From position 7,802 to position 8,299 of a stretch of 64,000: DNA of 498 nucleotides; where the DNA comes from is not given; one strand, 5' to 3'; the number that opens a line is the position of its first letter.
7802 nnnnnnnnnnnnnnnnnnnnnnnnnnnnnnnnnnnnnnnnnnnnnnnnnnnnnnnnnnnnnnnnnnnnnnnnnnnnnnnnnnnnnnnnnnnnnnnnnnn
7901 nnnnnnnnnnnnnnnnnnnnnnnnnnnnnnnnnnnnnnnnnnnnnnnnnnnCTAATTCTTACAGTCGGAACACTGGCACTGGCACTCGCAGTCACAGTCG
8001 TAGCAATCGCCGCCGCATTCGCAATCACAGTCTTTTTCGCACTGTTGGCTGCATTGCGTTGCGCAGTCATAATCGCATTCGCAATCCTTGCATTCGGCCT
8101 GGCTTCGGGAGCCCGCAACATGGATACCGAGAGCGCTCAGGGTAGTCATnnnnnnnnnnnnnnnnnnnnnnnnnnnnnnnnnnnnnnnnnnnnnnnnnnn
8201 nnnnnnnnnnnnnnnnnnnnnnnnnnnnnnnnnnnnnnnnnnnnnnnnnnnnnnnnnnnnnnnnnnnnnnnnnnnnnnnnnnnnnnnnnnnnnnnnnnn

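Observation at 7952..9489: Translationally coupled radical-SAM/SPASM maturase (with RRE) + 16-Cys precursor peptide: a RiPP-like pair next to tRNA-Pro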

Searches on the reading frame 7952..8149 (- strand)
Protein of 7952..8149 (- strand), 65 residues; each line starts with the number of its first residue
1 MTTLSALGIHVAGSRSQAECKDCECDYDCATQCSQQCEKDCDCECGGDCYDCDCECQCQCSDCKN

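Call 4: search_protein_families(library=pfam, proteins=[window:7952-8149:-], max_evalue=1)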
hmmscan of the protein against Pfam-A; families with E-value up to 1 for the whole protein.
window:7952-8149:- (65 aa): 0 families

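Call 5: search_protein_families(library=ncbifam, proteins=[window:7952-8149:-], max_evalue=1)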
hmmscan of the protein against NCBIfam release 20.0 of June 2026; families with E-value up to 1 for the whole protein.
window:7952-8149:- (65 aa): 0 families

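Call 8: find_homologous_proteins(query=window:7952-8149:-, max_evalue=0.01)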
Query window:7952-8149:-: 1 candidates shared short words with the query, none scored E <= 0.01.

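Call 79: search_protein_representatives(protein=window:7952-8149:-)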
Query: 65 residues. Proteins with E-value up to 0.001 (for the whole library): 2; up to 1e-10: 0; up to 1e-30: 0. The best 2 are listed.
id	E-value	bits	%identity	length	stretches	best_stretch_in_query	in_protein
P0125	1.3e-07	47.6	51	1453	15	31-50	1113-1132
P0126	2.1e-04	37.4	36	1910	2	2-34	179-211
